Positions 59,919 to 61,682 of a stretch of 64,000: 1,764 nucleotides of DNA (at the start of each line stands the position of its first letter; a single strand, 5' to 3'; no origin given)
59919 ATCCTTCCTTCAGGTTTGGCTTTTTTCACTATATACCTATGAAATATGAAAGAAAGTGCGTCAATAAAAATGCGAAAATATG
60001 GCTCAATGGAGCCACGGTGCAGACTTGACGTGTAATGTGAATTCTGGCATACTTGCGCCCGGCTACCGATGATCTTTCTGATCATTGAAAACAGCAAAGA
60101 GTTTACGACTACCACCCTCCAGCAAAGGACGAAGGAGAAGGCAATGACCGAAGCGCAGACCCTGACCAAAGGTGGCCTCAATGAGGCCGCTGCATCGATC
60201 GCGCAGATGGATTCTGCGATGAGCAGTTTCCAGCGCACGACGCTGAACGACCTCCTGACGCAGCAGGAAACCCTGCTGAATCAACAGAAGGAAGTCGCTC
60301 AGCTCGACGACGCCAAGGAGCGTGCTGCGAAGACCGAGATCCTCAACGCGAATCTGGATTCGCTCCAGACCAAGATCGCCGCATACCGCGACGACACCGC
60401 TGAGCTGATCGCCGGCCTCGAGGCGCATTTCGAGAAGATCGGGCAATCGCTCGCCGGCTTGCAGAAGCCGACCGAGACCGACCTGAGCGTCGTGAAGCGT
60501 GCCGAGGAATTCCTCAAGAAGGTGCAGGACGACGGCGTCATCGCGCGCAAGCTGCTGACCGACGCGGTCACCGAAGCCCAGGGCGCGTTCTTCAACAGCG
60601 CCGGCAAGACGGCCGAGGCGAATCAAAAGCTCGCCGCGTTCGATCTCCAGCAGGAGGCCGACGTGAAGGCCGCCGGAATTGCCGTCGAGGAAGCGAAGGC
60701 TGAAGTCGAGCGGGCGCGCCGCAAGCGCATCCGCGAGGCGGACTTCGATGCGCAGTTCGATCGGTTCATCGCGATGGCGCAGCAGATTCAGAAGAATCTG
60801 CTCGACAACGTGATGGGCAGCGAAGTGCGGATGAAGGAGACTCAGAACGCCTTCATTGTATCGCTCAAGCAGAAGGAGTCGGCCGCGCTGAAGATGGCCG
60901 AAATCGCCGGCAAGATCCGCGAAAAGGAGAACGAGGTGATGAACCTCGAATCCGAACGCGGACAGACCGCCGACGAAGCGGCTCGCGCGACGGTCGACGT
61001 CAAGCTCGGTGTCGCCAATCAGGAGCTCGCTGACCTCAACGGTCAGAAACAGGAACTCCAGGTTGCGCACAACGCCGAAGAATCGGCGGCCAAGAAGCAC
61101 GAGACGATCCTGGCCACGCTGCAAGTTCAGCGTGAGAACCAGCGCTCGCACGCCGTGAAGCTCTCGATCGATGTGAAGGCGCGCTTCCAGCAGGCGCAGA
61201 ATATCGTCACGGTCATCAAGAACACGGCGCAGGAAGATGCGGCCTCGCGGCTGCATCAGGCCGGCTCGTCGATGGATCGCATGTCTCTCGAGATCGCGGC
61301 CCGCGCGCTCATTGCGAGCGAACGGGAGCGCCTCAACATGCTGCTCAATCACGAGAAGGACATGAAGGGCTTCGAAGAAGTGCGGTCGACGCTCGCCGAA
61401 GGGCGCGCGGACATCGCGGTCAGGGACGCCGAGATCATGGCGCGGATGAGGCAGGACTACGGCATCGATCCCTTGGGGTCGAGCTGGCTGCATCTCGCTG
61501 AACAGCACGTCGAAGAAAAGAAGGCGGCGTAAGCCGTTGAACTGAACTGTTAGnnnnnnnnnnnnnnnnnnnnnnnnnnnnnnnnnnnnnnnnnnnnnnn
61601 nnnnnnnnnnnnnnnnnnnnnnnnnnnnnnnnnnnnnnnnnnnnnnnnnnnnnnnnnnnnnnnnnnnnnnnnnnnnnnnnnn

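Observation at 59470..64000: GC-rich terminal island: divergent 2-TM protein and a coiled-coil / unknown / AAA+ ATPase operon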

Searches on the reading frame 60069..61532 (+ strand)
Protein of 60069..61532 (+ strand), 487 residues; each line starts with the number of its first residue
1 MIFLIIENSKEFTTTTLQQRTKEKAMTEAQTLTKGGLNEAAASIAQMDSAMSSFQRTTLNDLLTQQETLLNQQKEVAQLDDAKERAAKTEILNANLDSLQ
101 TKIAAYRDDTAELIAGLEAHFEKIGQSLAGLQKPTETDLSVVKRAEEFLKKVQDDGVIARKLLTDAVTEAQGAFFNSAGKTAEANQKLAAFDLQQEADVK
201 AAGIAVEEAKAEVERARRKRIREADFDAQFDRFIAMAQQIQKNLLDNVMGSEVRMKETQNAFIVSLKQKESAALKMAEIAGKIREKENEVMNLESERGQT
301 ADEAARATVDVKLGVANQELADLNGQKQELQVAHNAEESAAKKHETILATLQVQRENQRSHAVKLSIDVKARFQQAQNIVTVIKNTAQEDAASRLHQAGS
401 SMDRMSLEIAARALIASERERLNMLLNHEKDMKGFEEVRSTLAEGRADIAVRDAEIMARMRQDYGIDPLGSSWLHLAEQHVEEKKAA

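Call 5: search_protein_families(library=pfam, proteins=[window:60144-61532:+], max_evalue=1)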
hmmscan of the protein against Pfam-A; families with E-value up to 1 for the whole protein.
window:60144-61532:+ (462 aa): 0 families

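Call 6: search_protein_families(library=padloc, proteins=[window:60144-61532:+], max_evalue=1)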
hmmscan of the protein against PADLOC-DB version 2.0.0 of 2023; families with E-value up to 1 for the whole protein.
window:60144-61532:+ (462 aa): 0 families

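Call 7: search_protein_families(library=ncbifam, proteins=[window:60144-61532:+], max_evalue=1)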
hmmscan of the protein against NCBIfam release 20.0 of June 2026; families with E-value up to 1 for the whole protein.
window:60144-61532:+ (462 aa): 1 family
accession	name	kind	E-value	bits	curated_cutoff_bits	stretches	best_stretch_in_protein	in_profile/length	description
NF004453.0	PRK05786.1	equivalog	0.026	14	243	1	30-96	41-107/238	3-ketoacyl-(acyl-carrier-protein) reductase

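Call 8: find_encoding_contigs(protein=window:60144-61532:+, flank=10000, max_places=10)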
Protein window:60144-61532:+ (462 aa): no gene with exactly this product is on record in the collection.

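Call 9: find_encoding_contigs(protein=window:60069-61532:+, flank=10000, max_places=10)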
Protein window:60069-61532:+ (487 aa): 7 contigs read that carry it; 6 places shown.
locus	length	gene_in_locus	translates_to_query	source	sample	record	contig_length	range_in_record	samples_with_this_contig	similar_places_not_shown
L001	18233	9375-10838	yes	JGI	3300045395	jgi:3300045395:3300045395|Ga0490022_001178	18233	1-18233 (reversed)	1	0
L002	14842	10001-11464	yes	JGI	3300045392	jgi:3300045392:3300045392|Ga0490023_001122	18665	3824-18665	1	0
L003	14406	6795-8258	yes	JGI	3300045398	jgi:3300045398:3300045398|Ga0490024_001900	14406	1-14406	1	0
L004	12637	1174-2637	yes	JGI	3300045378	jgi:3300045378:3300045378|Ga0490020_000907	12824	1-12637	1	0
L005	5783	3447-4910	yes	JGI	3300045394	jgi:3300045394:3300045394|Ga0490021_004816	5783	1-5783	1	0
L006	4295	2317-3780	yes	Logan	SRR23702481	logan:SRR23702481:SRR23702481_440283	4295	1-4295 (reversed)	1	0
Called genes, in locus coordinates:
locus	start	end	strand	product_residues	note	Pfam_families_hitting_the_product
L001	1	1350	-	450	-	?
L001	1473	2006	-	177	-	-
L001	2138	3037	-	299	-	PF07750:GcrA (weak)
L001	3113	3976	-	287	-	PF02481:DNA_processg_A, PF17782:WHD_DprA (faint)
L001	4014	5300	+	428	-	PF02403:Seryl_tRNA_N, PF00587:tRNA-synt_2b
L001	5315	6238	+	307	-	-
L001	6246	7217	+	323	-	PF01207:Dus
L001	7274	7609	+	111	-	-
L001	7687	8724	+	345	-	PF06068:TIP49 (faint), PF05496:RuvB_N (faint), PF13177:DNA_pol3_delta2 (weak), PF00004:AAA, PF13401:AAA_22 (faint), PF13177:DNA_pol3_delta2, PF22608:DNAX_ATPase_lid (weak)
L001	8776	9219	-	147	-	-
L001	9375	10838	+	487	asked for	-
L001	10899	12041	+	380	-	-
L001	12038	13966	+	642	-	PF00004:AAA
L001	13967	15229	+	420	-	PF20343:DUF6638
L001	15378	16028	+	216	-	-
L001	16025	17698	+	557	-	-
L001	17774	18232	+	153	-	?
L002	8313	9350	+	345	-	PF06068:TIP49 (faint), PF05496:RuvB_N (faint), PF13177:DNA_pol3_delta2 (weak), PF00004:AAA, PF13401:AAA_22 (faint), PF13177:DNA_pol3_delta2, PF22608:DNAX_ATPase_lid (weak)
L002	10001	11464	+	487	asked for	-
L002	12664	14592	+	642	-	PF00004:AAA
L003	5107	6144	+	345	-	PF06068:TIP49 (faint), PF05496:RuvB_N (faint), PF13177:DNA_pol3_delta2 (weak), PF00004:AAA, PF13401:AAA_22 (faint), PF13177:DNA_pol3_delta2, PF22608:DNAX_ATPase_lid (weak)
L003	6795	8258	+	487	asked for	-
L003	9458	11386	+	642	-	PF00004:AAA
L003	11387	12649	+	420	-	PF20343:DUF6638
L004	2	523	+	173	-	?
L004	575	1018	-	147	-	-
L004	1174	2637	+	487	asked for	-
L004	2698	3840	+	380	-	-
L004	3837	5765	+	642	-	PF00004:AAA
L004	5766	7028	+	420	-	PF20343:DUF6638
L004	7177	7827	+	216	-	-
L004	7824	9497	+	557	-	-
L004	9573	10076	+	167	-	-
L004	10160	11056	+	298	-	PF08239:SH3_3, PF03734:YkuD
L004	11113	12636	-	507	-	PF00478:IMPDH, PF03060:NMO (faint), PF01070:FMN_dh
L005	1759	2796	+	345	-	PF06068:TIP49 (faint), PF05496:RuvB_N (faint), PF13177:DNA_pol3_delta2 (weak), PF00004:AAA, PF13401:AAA_22 (faint), PF13177:DNA_pol3_delta2, PF22608:DNAX_ATPase_lid (weak)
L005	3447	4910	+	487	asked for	-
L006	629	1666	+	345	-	PF06068:TIP49 (faint), PF05496:RuvB_N (faint), PF13177:DNA_pol3_delta2 (weak), PF00004:AAA, PF13401:AAA_22 (faint), PF13177:DNA_pol3_delta2, PF22608:DNAX_ATPase_lid (weak)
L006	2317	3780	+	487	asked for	-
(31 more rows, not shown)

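Call 12: search_protein_families(library=pfam, proteins=[L004:3837-5765:+, L004:5766-7028:+, L004:7177-7827:+, L004:7824-9497:+, L004:9573-10076:+, L004:10160-11056:+], max_evalue=1)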
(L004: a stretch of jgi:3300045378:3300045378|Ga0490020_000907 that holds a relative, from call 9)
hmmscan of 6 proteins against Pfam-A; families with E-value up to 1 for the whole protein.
L004:3837-5765:+ (642 aa): 3 families
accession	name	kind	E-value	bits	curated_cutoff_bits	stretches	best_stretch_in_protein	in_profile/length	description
PF00004.35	AAA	-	6.3e-09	36.8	21.2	1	301-435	4-128/131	ATPase family associated with various cellular activities (AAA)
PF00910.28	RNA_helicase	-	0.078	13.9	21.5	1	301-348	4-52/105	RNA helicase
PF01078.27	Mg_chelatase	-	0.14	12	20.3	1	301-325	28-52/207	Magnesium chelatase, subunit ChlI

L004:5766-7028:+ (420 aa): 1 family
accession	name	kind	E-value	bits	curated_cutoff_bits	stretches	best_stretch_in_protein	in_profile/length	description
PF20343.3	DUF6638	-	6.5e-35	121.3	27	1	16-409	4-397/439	Family of unknown function (DUF6638)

L004:7177-7827:+ (216 aa): 0 families

L004:7824-9497:+ (557 aa): 2 families
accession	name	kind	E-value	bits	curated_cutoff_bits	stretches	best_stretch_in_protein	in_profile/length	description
PF05052.17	MerE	-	0.25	11.8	22.8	0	113-145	34-66/75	MerE protein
PF24838.2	8xMP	-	0.8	10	30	0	41-103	20-81/136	Octameric membrane protein family (8xMP)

L004:9573-10076:+ (167 aa): 1 family
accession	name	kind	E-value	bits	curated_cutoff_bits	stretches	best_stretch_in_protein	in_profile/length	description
PF03604.18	Zn_ribbon_RPAB4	-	0.19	11.9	24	0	123-138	3-18/32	DNA directed RNA polymerase, 7 kDa subunit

L004:10160-11056:+ (298 aa): 3 families
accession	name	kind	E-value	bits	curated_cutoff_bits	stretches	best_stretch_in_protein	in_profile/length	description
PF03734.19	YkuD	-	3.7e-21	76.7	23.4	1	176-296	2-146/146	L,D-transpeptidase catalytic domain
PF08239.17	SH3_3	-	3.5e-08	33.9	27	1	94-135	3-42/54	Bacterial SH3 domain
PF06347.19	SH3_4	-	8.5e-05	22.7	24.1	1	92-133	3-40/56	Bacterial SH3 domain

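Call 14: find_homologous_proteins(query=L004:3837-5765:+)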
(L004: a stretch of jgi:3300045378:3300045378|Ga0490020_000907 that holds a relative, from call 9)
Query L004:3837-5765:+ (642 aa): 181 proteins with E <= 0.001 among 8000 candidates; the best 120 are listed.
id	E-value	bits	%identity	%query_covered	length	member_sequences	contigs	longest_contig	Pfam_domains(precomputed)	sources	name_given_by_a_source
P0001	0.0e+0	1433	99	100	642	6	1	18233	PF00004.36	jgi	jgi:hypothetical protein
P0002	0.0e+0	1058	73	100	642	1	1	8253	PF00004.36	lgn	-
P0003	1.6e-284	963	66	98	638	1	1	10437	PF00004.36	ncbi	-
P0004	5.5e-273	925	64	98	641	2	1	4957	PF00004.36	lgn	-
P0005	2.1e-267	907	63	98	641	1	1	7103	PF00004.36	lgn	-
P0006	1.6e-259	881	61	98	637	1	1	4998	PF00004.36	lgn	-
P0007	1.4e-241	821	58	98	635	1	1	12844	PF00004.36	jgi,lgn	jgi:hypothetical protein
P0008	4.0e-233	793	55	99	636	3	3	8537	PF00004.36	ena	-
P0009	2.1e-216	738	53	98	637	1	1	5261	PF00004.36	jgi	jgi:SpoVK/Ycf46/Vps4 family AAA+-type ATPase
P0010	1.8e-215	735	54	98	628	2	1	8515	PF00004.36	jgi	jgi:SpoVK/Ycf46/Vps4 family AAA+-type ATPase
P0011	4.1e-211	721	53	98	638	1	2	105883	PF00004.36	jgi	jgi:hypothetical protein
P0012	5.7e-200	684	51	98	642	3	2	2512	PF00004.36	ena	-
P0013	8.6e-181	621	48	99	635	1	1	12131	PF00004.36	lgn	-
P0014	6.3e-178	611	49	94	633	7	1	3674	PF00004.36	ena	-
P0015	5.6e-176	605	51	91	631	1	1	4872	PF00004.36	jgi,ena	-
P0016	1.0e-175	604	50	90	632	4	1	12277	PF00004.36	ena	-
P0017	7.4e-175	601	49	91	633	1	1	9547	PF00004.36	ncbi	-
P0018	2.5e-173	596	47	97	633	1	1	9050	PF00004.36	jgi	jgi:hypothetical protein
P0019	7.1e-173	594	47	99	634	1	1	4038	PF00004.36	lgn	-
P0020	1.7e-172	593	47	97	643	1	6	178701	PF00004.36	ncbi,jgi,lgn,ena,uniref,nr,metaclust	ncbi:MAG: hypothetical protein A2408_00040 [Candidatus Yonathbacteria bacterium RIFOXYC1_FULL_52_10]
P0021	4.7e-172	592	49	98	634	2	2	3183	PF00004.36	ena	-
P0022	6.6e-172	591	50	91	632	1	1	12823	PF00004.36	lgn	-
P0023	2.9e-171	589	48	91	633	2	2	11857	PF00004.36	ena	-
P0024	2.2e-170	586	49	92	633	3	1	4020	PF00004.36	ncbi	-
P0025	3.1e-170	586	46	98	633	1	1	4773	PF00004.36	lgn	-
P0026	9.0e-170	584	48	86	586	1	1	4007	PF00004.36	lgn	-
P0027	3.5e-169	582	50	90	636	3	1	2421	PF00004.36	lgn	-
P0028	9.3e-168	578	47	95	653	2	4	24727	PF00004.36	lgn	-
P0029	4.7e-164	565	47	91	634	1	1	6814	PF00004.36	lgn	-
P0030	1.3e-163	564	46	91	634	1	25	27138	PF00004.36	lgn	-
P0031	1.8e-162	560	48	86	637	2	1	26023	PF00004.36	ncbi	-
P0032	7.9e-161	555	48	89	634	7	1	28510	PF00004.36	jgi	-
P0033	8.8e-160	551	43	98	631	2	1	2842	PF00004.36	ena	-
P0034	4.8e-159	549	53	74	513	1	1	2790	PF00004.36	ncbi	-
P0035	9.3e-158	545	43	99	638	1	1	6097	PF00004.36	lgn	-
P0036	3.9e-156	539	46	89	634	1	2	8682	PF00004.36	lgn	-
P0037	1.2e-154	534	44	95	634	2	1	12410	PF00004.36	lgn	-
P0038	1.1e-151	525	43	98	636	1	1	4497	PF00004.36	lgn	-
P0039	2.2e-150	520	44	95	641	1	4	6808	PF00004.36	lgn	-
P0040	3.0e-150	520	41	100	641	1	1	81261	PF00004.36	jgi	-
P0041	6.4e-150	519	44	97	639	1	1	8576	PF00004.36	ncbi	-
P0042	1.8e-149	517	43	97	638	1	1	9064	PF00004.36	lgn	-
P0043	1.2e-148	514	42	97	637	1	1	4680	PF00004.36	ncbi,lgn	-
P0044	4.6e-148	513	43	98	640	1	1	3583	PF00004.36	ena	-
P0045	6.0e-148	512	42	98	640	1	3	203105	PF00004.36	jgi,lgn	jgi:hypothetical protein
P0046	2.6e-146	507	42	97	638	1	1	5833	PF00004.36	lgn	-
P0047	5.4e-143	496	40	98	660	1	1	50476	PF00004.36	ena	-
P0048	1.3e-141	491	43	87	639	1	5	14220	PF00004.36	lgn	-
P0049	1.7e-141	491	41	96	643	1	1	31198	PF00004.36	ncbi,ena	-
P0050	1.1e-140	488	41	99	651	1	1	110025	PF00004.36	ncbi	-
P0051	3.2e-140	487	42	86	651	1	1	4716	PF00004.36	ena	-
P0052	3.2e-140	487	42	86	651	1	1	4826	PF00004.36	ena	-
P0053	4.2e-140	486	42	91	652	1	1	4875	PF00004.36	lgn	-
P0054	8.1e-140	485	42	88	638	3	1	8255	PF00004.36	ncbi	-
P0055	9.7e-140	485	43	86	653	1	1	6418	PF00004.36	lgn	-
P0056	1.2e-139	485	43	86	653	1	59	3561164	PF00004.36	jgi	jgi:AAA+ superfamily predicted ATPase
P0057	2.0e-139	484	42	86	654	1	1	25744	PF00004.36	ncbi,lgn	ncbi:MAG: AAA family ATPase [Bacteroidota bacterium]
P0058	9.6e-139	482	43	86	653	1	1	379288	PF00004.36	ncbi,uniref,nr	ncbi:AAA family ATPase [Winogradskyella aurantia]|uniref:ATPase AAA-type core domain-containing prot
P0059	1.8e-138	481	40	99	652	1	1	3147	PF00004.36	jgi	jgi:hypothetical protein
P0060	4.0e-138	480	42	86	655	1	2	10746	PF00004.36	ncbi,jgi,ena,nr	ncbi:MAG TPA: AAA family ATPase [Eudoraea sp.]|nr:AAA family ATPase [Eudoraea sp.]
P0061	5.4e-138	479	40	98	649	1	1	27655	PF00004.36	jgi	jgi:hypothetical protein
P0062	6.1e-138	479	42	86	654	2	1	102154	PF00004.36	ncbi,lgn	-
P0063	8.4e-138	479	42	86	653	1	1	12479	PF00004.36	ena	-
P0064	9.5e-138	478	41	97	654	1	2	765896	PF00004.36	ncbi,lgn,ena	-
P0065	2.3e-137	477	42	86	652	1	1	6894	PF00004.36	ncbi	ncbi:MAG: AAA family ATPase [Flavobacteriaceae bacterium]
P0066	2.4e-137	477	43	86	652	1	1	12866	PF00004.36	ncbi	-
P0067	2.4e-137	477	42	86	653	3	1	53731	PF00004.36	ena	-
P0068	2.7e-137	477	40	98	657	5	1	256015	PF00004.36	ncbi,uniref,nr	ncbi:AAA family ATPase [Pelagicoccus sp. SDUM812005]|uniref:AAA family ATPase n=1 Tax=Pelagicoccus s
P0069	3.9e-137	476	40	98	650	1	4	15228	PF00004.36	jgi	jgi:hypothetical protein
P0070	8.6e-137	475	42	86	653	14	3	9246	PF00004.36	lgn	-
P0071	1.5e-136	474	41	91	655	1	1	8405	PF00004.36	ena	-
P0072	1.6e-136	474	42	86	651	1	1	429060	PF00004.36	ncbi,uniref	ncbi:MAG: AAA family ATPase [Patiriisocius sp.]|uniref:AAA family ATPase n=1 Tax=Patiriisocius sp. T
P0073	2.0e-136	474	43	87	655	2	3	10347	PF00004.36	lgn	-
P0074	3.2e-136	473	42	86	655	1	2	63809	PF00004.36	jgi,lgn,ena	-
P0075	3.5e-136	473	40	91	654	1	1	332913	PF00004.36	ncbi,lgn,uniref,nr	ncbi:AAA family ATPase [Ulvibacter antarcticus]|uniref:ATPase family protein associated with various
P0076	3.8e-136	473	39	97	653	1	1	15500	PF00004.36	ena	-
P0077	5.3e-136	473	41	91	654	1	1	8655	PF00004.36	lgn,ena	-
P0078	5.4e-136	473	41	86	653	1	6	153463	PF00004.36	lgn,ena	-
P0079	8.6e-136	472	41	86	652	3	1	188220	PF00004.36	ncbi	-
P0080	1.0e-135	472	41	98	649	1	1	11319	PF00004.36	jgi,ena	-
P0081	1.0e-135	472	42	86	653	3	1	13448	PF00004.36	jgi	-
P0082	1.1e-135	472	41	87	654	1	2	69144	PF00004.36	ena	-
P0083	1.3e-135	471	41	90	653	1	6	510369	PF00004.36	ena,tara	tara:strand:- start:161376 stop:163337 length:1962 start_codon:yes stop_codon:yes gene_type:complete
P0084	1.6e-135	471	41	86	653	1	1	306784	PF00004.36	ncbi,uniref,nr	ncbi:AAA family ATPase [uncultured Winogradskyella sp.]|uniref:AAA family ATPase n=1 Tax=uncultured 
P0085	2.4e-135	470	39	98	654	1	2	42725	PF00004.36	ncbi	-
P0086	2.5e-135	470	40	90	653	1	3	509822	PF00004.36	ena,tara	tara:strand:- start:111029 stop:112990 length:1962 start_codon:yes stop_codon:yes gene_type:complete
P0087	2.7e-135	470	42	86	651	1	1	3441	PF00004.36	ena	-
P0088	4.0e-135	470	42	86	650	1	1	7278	PF00004.36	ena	-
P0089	5.4e-135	469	40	98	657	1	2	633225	PF00004.36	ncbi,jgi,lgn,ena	jgi:hypothetical protein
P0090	5.4e-135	469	38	98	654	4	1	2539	PF00004.36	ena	-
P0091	6.1e-135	469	42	86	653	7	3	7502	PF00004.36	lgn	-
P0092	6.6e-135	469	41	86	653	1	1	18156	PF00004.36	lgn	-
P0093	1.1e-134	468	39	98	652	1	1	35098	PF00004.36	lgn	-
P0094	1.1e-134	468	42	86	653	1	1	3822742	PF00004.36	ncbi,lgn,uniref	ncbi:AAA family ATPase [Winogradskyella sp. R77965]|uniref:AAA family ATPase n=1 Tax=Winogradskyella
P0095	1.1e-134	468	42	85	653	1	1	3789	PF00004.36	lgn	-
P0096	1.2e-134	468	42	86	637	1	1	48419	PF00004.36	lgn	-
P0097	1.3e-134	468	42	86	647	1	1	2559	PF00004.36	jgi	-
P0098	1.3e-134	468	42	86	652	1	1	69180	PF00004.36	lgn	-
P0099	1.4e-134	468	42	86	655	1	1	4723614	PF00004.36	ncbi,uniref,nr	ncbi:AAA family ATPase [Aggregatimonas sangjinii]|uniref:AAA family ATPase n=1 Tax=Aggregatimonas sa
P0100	1.9e-134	468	41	85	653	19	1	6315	PF00004.36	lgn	-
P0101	2.3e-134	467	40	91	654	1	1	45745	PF00004.36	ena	-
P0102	2.5e-134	467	42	86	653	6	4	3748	PF00004.36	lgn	-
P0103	3.0e-134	467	41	86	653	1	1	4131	PF00004.36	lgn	-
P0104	3.0e-134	467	41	91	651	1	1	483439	PF00004.36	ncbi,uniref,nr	ncbi:AAA family ATPase [Dokdonia sinensis]|uniref:AAA family ATPase n=1 Tax=Dokdonia sinensis TaxID=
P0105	3.1e-134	467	41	86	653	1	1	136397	PF00004.36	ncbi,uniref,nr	ncbi:AAA family ATPase [uncultured Dokdonia sp.]|uniref:AAA family ATPase n=1 Tax=uncultured Dokdoni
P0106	5.5e-134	466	41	86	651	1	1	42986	PF00004.36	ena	-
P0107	5.5e-134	466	39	98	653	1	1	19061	PF00004.36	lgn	-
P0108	7.7e-134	466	41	87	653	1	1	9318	PF00004.36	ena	-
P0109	8.0e-134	465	41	86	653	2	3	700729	PF00004.36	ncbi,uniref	ncbi:AAA family ATPase [Dokdonia sp.]|uniref:AAA family ATPase n=1 Tax=Dokdonia sp. TaxID=2024995 Re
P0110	9.7e-134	465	47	74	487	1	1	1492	PF00004.36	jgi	jgi:AAA+ superfamily predicted ATPase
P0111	1.0e-133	465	42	84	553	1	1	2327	PF00004.36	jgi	jgi:hypothetical protein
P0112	1.2e-133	465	41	86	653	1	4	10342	PF00004.36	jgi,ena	-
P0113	1.3e-133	465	39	98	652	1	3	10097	PF00004.36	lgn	-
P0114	1.3e-133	465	41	86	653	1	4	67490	PF00004.36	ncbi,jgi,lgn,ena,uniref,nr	ncbi:AAA family ATPase [uncultured Dokdonia sp.]|uniref:AAA family ATPase n=1 Tax=uncultured Dokdoni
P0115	1.4e-133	465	41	86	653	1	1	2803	PF00004.36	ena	-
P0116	1.6e-133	465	39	98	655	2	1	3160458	PF00004.36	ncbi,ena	-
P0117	1.8e-133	464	42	86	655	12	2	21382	PF00004.36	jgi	jgi:hypothetical protein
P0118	2.0e-133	464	41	86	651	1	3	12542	PF00004.36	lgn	-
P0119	2.5e-133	464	41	85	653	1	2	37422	PF00004.36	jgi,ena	-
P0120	2.6e-133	464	41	85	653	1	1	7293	PF00004.36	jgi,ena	-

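Call 15: find_encoding_contigs(protein=P0020, flank=8000, max_places=2)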
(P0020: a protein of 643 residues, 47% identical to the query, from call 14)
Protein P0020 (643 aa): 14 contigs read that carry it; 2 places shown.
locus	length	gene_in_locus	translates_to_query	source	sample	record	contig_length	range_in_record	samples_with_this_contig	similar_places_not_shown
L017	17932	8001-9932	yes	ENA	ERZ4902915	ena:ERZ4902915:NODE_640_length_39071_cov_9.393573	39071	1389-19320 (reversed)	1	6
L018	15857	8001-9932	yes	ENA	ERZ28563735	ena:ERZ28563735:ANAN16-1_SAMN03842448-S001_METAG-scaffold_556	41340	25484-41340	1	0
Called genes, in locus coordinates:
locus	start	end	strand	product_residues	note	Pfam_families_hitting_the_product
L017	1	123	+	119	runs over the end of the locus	-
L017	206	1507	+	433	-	PF02687:FtsX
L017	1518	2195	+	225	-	PF00005:ABC_tran, PF02463:SMC_N (faint), PF13304:AAA_21 (faint)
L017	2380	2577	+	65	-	PF00313:CSD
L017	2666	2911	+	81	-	PF01541:GIY-YIG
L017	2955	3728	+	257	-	PF08032:SpoU_sub_bind, PF00588:SpoU_methylase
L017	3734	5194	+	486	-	PF03193:RsgA_GTPase (faint), PF00005:ABC_tran, PF02463:SMC_N (faint), PF13175:AAA_15 (faint), PF13191:AAA_16 (faint), PF13401:AAA_22 (faint), PF13476:AAA_23 (faint), PF00005:ABC_tran, +3 more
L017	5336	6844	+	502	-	-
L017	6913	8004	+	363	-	-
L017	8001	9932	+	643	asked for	PF00004:AAA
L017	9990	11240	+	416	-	PF20343:DUF6638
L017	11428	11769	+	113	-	-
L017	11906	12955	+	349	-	PF10095:DUF2333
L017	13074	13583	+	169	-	-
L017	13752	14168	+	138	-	-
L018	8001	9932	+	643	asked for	PF00004:AAA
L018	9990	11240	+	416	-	PF20343:DUF6638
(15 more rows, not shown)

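Call 16: find_encoding_contigs(protein=P0058, flank=8000, max_places=2)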
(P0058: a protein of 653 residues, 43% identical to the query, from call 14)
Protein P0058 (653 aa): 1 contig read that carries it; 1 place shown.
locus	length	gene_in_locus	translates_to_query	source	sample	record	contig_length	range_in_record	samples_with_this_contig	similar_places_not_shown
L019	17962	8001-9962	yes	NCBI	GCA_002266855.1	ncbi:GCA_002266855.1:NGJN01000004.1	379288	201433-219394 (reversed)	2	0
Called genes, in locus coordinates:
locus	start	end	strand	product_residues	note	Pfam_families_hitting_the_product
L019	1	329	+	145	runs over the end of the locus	PF22381:Staph_reg_Sar_Rot (weak), PF12802:MarR_2, PF01047:MarR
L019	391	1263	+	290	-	PF02678:Pirin, PF05726:Pirin_C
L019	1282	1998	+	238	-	PF02678:Pirin, PF17954:Pirin_C_2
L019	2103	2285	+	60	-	PF28003:CAL67264-like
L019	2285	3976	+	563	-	PF00005:ABC_tran, PF00931:NB-ARC (faint), PF02463:SMC_N (faint), PF13555:AAA_29 (faint), PF13173:AAA_14 (faint), PF13304:AAA_21 (faint), PF12848:ABC_tran_Xtn, PF00005:ABC_tran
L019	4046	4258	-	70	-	-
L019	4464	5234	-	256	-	PF13483:Lactamase_B_3, PF12706:Lactamase_B_2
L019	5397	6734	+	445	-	-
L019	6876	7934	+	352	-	-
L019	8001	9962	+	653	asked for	PF00004:AAA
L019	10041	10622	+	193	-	PF27456:NudK_N, PF00293:NUDIX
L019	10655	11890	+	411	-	PF20343:DUF6638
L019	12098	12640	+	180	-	-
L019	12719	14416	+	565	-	-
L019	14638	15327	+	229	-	PF00484:Pro_CA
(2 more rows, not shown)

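Call 17: find_encoding_contigs(protein=P0068, flank=8000, max_places=2)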
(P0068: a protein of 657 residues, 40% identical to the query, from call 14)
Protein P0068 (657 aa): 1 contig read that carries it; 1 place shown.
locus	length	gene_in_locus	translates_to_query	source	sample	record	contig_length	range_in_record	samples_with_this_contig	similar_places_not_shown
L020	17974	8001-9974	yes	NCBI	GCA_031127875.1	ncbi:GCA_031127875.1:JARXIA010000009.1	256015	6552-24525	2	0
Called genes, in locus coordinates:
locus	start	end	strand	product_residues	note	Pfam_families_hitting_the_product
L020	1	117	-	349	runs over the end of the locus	PF01408:GFO_IDH_MocA, PF22725:GFO_IDH_MocA_C3, PF02894:GFO_IDH_MocA_C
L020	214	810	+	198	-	PF00005:ABC_tran, PF13304:AAA_21 (faint)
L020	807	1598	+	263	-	PF03649:UPF0014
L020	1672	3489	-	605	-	PF00916:Sulfate_transp, PF01740:STAS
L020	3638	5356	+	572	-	PF02401:LYTB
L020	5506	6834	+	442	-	-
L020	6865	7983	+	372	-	-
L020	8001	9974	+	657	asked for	PF00004:AAA (weak)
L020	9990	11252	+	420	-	PF20343:DUF6638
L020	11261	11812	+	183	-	-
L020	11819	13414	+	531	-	-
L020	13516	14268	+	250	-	PF12811:BaxI_1, PF01027:Bax1-I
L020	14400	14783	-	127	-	PF05258:DciA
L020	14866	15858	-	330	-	PF08240:ADH_N, PF00107:ADH_zinc_N, PF13602:ADH_zinc_N_2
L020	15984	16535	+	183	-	PF13302:Acetyltransf_3, PF13420:Acetyltransf_4, PF00583:Acetyltransf_1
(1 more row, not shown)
